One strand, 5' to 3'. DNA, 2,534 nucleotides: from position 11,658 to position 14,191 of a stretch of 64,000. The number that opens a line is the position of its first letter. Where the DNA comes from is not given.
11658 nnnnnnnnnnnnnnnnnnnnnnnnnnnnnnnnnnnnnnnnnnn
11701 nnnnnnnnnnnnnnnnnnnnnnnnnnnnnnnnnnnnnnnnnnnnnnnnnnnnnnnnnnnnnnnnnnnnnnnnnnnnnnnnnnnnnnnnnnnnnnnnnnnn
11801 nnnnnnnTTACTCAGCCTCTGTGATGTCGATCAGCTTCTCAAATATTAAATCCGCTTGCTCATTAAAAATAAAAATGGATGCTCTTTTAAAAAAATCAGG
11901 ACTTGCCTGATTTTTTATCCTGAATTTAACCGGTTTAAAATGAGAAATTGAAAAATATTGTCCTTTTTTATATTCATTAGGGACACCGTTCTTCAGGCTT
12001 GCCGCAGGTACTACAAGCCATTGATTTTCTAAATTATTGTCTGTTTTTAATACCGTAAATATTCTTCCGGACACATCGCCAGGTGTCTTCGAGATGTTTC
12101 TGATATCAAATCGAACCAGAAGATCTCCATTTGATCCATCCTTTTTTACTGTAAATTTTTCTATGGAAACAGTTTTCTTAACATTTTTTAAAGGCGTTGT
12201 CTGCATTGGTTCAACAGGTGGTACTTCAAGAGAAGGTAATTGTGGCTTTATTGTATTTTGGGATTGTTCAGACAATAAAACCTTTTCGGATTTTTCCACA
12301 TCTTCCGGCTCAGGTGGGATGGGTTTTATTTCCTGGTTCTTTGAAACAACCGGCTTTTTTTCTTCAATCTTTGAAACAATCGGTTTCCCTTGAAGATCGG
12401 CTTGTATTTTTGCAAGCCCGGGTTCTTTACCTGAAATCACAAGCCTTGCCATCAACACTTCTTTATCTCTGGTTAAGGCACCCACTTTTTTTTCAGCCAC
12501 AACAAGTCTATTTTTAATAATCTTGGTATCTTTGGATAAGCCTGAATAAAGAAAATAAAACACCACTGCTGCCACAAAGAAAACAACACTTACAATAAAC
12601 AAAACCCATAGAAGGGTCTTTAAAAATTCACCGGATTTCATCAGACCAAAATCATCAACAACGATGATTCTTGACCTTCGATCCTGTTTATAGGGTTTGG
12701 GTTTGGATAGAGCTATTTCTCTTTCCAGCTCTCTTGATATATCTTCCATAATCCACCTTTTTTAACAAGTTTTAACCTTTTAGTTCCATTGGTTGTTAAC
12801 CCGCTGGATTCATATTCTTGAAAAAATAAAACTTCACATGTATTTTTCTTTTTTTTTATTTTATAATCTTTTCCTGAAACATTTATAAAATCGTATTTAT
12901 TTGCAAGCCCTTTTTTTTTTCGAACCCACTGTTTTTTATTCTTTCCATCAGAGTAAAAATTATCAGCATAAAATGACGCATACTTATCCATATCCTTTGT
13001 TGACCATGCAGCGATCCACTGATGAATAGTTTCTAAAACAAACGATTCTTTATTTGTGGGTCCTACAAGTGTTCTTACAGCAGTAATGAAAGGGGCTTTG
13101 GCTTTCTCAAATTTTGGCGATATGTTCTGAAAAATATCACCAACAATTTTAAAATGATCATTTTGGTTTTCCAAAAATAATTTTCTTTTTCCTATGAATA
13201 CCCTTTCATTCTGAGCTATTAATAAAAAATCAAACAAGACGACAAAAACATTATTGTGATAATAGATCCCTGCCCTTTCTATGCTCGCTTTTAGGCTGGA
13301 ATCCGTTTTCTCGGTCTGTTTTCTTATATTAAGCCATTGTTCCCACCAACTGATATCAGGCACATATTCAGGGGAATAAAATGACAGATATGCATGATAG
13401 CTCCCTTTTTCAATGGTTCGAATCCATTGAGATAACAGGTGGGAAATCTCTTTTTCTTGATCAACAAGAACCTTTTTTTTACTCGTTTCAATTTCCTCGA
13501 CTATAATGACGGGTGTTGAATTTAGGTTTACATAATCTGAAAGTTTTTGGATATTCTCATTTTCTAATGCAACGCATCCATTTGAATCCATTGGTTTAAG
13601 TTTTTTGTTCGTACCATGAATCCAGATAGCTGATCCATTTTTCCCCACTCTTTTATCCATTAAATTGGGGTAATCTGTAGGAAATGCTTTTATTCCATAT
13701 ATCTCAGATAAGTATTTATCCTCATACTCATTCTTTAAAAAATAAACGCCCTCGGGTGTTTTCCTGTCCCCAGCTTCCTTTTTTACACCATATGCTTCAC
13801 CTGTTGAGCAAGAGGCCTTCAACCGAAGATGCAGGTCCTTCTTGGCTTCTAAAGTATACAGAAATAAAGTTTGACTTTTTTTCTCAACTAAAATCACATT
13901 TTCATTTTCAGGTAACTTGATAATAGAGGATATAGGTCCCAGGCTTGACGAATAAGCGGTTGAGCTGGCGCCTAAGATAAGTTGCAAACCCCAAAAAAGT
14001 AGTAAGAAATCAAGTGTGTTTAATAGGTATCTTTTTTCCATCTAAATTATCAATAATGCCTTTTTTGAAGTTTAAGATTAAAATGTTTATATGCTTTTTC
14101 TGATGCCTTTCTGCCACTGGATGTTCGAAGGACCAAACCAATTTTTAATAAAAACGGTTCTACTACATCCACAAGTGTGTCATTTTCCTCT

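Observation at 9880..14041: Contiguous Helicobacter/Campylobacter-type cell-shape cluster: Csd6/Pgp2-like, unknown bitopic protein, Csd4/Pgp1-like, bactofilin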

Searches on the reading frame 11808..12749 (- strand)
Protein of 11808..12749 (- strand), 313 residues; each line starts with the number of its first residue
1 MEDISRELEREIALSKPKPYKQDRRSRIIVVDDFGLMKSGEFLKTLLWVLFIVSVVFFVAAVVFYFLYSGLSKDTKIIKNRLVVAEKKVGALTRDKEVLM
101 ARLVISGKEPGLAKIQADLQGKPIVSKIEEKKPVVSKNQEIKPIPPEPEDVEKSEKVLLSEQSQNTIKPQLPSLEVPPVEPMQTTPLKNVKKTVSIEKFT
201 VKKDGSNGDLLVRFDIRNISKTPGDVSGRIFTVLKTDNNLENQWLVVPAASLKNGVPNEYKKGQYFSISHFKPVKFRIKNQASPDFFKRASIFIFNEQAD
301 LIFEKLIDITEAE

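Call 3: search_protein_families(library=pfam, proteins=[window:11808-12749:-], max_evalue=0.1)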
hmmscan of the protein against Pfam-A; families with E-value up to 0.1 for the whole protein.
window:11808-12749:- (313 aa): 0 families

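Call 4: search_protein_families(library=ncbifam, proteins=[window:11808-12749:-], max_evalue=0.1)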
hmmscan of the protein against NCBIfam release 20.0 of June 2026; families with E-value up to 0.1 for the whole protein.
window:11808-12749:- (313 aa): 0 families

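Call 11: find_homologous_proteins(query=window:11808-12749:-, max_evalue=0.001)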
Query window:11808-12749:- (313 aa): 313 proteins with E <= 0.001 among 1801 candidates; the best 120 are listed.
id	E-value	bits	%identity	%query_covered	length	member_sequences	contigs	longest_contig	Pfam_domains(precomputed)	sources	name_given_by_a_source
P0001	6.4e-196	668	100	100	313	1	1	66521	-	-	-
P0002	1.5e-140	486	73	100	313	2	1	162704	-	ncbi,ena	-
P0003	4.5e-132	458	68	100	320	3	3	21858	-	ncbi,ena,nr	ncbi:MAG: hypothetical protein KAQ72_09620 [Desulfobacula sp.]|nr:hypothetical protein [Desulfobacul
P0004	9.8e-126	437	67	100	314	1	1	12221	-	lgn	-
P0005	2.4e-124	433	66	100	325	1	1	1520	-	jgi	-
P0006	3.4e-124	432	65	100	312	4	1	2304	-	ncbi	-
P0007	3.7e-124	432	66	100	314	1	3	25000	-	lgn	-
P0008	9.8e-123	427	66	100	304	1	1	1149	-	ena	-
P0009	4.0e-122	425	64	100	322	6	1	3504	-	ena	-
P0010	1.4e-121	424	64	100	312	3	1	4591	-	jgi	-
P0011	2.7e-121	423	63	100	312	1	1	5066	-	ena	-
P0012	6.3e-121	421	65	100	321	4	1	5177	-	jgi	-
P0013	1.0e-120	421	64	100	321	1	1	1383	-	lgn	-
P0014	3.7e-119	416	64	100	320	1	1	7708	-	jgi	-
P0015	8.3e-119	414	62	100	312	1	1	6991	-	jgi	jgi:hypothetical protein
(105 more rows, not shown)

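Call 25: predict_structure(alignment_id=A1)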
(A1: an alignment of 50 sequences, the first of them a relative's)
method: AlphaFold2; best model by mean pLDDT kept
length: 313 residues; sequences in the alignment: 50
mean_pLDDT: 72.9   pTM: 0.40
mean pLDDT of the five models: 72.9, 69.9, 69.6, 69.6, 69.6
residues with pLDDT >= 90: 114; 70-90: 90; 50-70: 31; < 50: 78
segments of 3 or more residues with pLDDT < 50: 111-188
pLDDT, mean of each block of 10 residues (from residue 1): 82 76 61 62 85 96 93 89 95 93 76 42 35 36 38 31 30 31 41 86 84 91 88 92 92 92 90 88 86 93 90 65
secondary structure, 60 per line:
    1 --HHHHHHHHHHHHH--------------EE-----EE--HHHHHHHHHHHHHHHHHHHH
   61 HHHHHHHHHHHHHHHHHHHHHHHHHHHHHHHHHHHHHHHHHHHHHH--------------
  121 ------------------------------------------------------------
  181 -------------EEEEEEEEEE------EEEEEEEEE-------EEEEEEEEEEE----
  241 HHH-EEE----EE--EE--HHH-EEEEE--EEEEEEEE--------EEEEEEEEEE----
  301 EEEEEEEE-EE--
elements in order: H3-15 H41-106 E194-203 E210-218 E226-236 E245-247 E264-268 E271-278 E287-296 E301-308

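Call 29: fold_search(model_id=the predicted structure, library=pdb)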
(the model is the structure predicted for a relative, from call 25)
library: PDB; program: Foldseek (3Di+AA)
matches with E <= 10: 1611; with E <= 0.001: 25
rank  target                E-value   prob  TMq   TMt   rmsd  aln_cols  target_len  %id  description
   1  21ji_A                5.6e-05  1.00  0.20  0.10   6.8       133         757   18  Crystal structure of isoprimeverose-producing enzyme from Phaeoacremonium minimum (released 2026-04-08)
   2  21ji_C                1.7e-04  1.00  0.19  0.09   7.1       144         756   17  Crystal structure of isoprimeverose-producing enzyme from Phaeoacremonium minimum (released 2026-04-08)
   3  5wab_B                1.8e-04  1.00  0.20  0.11   7.3       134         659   11  Crystal Structure of Bifidobacterium adolescentis GH3 beta-glucosidase (released 2018-04-04)
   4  5wab_A                2.0e-04  1.00  0.21  0.11   6.8       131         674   11  Crystal Structure of Bifidobacterium adolescentis GH3 beta-glucosidase (released 2018-04-04)
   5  5wab_C                2.1e-04  1.00  0.20  0.11   7.5       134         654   11  Crystal Structure of Bifidobacterium adolescentis GH3 beta-glucosidase (released 2018-04-04)
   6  21ji_B                2.5e-04  1.00  0.19  0.09   7.2       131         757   17  Crystal structure of isoprimeverose-producing enzyme from Phaeoacremonium minimum (released 2026-04-08)
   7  5wab_D                2.9e-04  1.00  0.20  0.10   7.1       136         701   11  Crystal Structure of Bifidobacterium adolescentis GH3 beta-glucosidase (released 2018-04-04)
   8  5vi0_B                4.5e-04  1.00  0.23  0.21   5.6       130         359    9  Pseudomonas fluorescens alkylpurine DNA glycosylase AlkC bound to DNA containing an abasic site analog (released 2017-10-25)
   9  4i3g_B                5.3e-04  1.00  0.20  0.09   6.9       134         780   16  Crystal Structure of DesR, a beta-glucosidase from Streptomyces venezuelae in complex with D-glucose. (released 2013-02-20)
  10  1xq4_B                6.7e-04  1.00  0.20  0.43   9.0       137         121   14  Crystal Structure of the Putative ApaA Protein from Bordetella pertussis, Northeast Structural Genomics Target BeR40 (released 2004-11-09)
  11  7zb3_A                6.7e-04  1.00  0.19  0.09   7.1       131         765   12  Crystal structure of beta-xylosidase from Thermotoga maritima in complex with xylohexaose hydrolysed to xylobiose (released 2023-04-05)
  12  7zdy_Y                6.7e-04  1.00  0.20  0.10   7.1       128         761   16  Crystal structure of beta-xylosidase from Thermotoga maritima in complex with methyl-beta-D-xylopyranoside (released 2023-04-19)
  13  9lql_A                7.0e-04  1.00  0.20  0.10   7.5       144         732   11  Structure of STG-hydrolyzing beta-glucosidase 1 (PSTG1) complexed with heptyl 1-thio-beta-D-glucopyranoside (released 2026-02-04)
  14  9lql_D                7.0e-04  1.00  0.21  0.10   7.6       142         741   12  Structure of STG-hydrolyzing beta-glucosidase 1 (PSTG1) complexed with heptyl 1-thio-beta-D-glucopyranoside (released 2026-02-04)
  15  7ms2_A                7.0e-04  1.00  0.19  0.10   7.2       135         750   13  Three-dimensional structure of a GH3 Beta-glucosidase from Clostridium thermocellum in complex with glycerol (released 2022-05-18)
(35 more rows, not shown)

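Call 71: search_solved_structures(query=A1, max_evalue=1)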
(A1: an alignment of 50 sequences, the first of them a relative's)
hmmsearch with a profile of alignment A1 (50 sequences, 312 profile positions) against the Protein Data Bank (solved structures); distinct sequences matched with E-value up to 1: 3.
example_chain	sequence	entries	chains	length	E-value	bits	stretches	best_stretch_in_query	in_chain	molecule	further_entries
9ufb_D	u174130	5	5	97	0.49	13.3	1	28-76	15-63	Cytochrome bo(3) ubiquinol oxidase subunit 4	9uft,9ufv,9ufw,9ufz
7syy_A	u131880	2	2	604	0.56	13.1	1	51-94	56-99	Attachment glycoprotein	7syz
6m6z_A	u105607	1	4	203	0.63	13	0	38-77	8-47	TMH4C4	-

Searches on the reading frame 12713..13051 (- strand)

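Call 67: search_protein_families(library=pfam, proteins=[window:12713-13051:-], max_evalue=1)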
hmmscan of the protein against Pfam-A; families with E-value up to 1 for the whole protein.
window:12713-13051:- (112 aa): 4 families
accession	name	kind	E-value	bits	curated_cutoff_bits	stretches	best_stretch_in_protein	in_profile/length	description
PF24125.1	Cds6_C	-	4.1e-16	59.7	27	1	5-107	2-110/111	Cds6 C-terminal NTF2-like domain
PF14534.12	DUF4440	-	0.00092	20.1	25.2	1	6-104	2-107/107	Domain of unknown function (DUF4440)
PF13474.12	SnoaL_3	-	0.02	15.7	22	1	5-44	1-40/121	SnoaL-like domain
PF12680.13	SnoaL_2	-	0.046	14.8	27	1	10-37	2-29/102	SnoaL-like domain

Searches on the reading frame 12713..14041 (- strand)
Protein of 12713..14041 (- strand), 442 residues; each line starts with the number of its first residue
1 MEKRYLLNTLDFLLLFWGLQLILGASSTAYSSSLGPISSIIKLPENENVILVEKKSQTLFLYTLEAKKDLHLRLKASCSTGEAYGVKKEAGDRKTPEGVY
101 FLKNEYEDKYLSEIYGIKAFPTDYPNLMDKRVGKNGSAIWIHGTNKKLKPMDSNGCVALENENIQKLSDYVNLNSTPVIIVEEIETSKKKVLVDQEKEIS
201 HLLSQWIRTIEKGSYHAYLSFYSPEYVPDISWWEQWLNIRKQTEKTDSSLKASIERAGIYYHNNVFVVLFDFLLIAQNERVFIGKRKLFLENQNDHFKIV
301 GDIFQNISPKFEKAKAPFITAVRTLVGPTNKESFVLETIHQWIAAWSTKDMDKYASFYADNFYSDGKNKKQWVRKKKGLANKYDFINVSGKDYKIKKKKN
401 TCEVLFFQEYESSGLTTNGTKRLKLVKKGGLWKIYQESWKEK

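Call 3: search_protein_families(library=pfam, proteins=[window:12713-14041:-], max_evalue=0.1)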
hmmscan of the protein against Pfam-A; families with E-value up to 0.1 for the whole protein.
window:12713-14041:- (442 aa): 6 families
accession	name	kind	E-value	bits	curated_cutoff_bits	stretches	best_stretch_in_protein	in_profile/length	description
PF03734.19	YkuD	-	7.7e-22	78.9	23.4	1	48-180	2-146/146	L,D-transpeptidase catalytic domain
PF24125.1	Cds6_C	-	4.3e-19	69.3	27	2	335-437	2-110/111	Cds6 C-terminal NTF2-like domain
PF13474.12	SnoaL_3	-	0.0009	20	22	0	335-374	1-40/121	SnoaL-like domain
PF08332.16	CaMKII_AD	-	0.0011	19.5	22.1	0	195-225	1-31/128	Calcium/calmodulin dependent protein kinase II association domain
PF14534.12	DUF4440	-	0.0019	19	25.2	1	336-434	2-107/107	Domain of unknown function (DUF4440)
PF12680.13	SnoaL_2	-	0.065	14.3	27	0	340-367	2-29/102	SnoaL-like domain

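Call 4: search_protein_families(library=ncbifam, proteins=[window:12713-14041:-], max_evalue=0.1)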
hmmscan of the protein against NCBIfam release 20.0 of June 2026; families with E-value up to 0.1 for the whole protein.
window:12713-14041:- (442 aa): 4 families
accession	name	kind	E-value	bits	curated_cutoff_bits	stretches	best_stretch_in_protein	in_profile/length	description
NF040599.1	LdtF_DpaA_YafK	equivalog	3.4e-09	36.2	365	1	50-172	45-158/242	peptidoglycan meso-diaminopimelic acid protein amidase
TIGR02096.1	TIGR02096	subfamily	2.5e-06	27.8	97.1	1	338-395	3-60/129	ketosteroid isomerase-related protein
TIGR02246.1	TIGR02246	subfamily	0.011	15.8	33.95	0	339-360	10-31/128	SgcJ/EcaC family oxidoreductase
NF051431.1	Rv0361_Cterm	subfamily_domain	0.037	14.2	37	1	329-434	32-138/140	Rv0361 family membrane protein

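Call 5: search_solved_structures(query=window:12713-14041:-, max_evalue=0.01, show_alignments=2)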
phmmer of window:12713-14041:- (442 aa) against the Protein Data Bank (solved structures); distinct sequences matched with E-value up to 0.01: 5.
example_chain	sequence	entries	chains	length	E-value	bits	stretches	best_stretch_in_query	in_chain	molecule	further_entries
7o21_A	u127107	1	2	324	3e-39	138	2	39-206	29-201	Uncharacterized conserved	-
6xj7_A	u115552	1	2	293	4e-18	68.4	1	44-249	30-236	Pgp2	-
6xj6_A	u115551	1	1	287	5.7e-18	67.9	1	44-186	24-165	Pgp2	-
4xzz_A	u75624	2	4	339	2.3e-16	62.6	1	46-165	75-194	Conserved hypothetical secreted protein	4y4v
8ikr_A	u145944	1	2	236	7.4e-06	28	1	31-171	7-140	YkuD domain-containing protein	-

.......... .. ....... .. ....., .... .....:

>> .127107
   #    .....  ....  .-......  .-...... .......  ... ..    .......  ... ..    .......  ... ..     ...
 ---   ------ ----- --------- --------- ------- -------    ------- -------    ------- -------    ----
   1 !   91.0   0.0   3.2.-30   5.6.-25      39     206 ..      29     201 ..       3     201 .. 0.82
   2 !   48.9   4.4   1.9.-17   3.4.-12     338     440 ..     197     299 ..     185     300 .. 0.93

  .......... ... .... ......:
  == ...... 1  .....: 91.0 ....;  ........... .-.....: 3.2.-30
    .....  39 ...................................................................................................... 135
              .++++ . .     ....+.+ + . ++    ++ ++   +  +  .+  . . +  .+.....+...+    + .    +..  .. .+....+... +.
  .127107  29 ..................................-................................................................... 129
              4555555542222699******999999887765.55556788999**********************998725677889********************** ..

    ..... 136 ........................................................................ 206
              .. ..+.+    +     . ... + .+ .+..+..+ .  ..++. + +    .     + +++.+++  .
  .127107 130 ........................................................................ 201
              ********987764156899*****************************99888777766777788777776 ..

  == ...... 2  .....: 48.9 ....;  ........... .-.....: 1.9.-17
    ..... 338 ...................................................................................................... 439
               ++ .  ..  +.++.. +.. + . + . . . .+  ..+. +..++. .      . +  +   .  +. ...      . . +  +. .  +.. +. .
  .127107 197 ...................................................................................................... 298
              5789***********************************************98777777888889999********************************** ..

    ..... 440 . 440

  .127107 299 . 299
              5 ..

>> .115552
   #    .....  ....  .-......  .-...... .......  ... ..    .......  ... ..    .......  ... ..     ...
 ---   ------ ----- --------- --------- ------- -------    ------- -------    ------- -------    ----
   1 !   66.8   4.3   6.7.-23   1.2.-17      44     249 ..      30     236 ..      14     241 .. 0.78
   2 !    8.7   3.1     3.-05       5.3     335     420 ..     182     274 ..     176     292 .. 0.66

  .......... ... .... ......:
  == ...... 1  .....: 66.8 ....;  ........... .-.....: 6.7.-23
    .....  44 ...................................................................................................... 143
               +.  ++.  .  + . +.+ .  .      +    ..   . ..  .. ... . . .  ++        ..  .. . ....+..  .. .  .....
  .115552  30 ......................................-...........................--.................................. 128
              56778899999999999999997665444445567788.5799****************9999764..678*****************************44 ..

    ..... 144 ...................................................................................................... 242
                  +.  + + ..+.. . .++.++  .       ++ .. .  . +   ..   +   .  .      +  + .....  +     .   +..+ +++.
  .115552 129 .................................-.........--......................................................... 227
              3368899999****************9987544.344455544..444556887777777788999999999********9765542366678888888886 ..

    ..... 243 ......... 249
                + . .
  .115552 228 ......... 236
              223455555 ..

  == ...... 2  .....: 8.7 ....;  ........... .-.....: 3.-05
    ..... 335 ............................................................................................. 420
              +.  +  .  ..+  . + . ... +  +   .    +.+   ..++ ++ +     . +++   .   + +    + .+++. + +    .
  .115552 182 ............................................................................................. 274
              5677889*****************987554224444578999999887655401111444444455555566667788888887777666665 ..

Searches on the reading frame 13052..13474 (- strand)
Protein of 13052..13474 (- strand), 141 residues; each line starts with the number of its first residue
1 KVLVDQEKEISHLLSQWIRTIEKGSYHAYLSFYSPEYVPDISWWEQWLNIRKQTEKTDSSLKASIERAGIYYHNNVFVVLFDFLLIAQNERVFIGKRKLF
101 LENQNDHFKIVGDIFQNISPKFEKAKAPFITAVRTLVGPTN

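Call 67: search_protein_families(library=pfam, proteins=[window:13052-13474:-], max_evalue=1)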
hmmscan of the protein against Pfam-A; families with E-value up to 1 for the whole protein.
window:13052-13474:- (141 aa): 2 families
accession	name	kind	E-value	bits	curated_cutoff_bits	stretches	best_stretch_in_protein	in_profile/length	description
PF24125.1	Cds6_C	-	5.3e-05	23.9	27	1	10-111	2-108/111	Cds6 C-terminal NTF2-like domain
PF08332.16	CaMKII_AD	-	0.059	14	22.1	1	6-37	1-35/128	Calcium/calmodulin dependent protein kinase II association domain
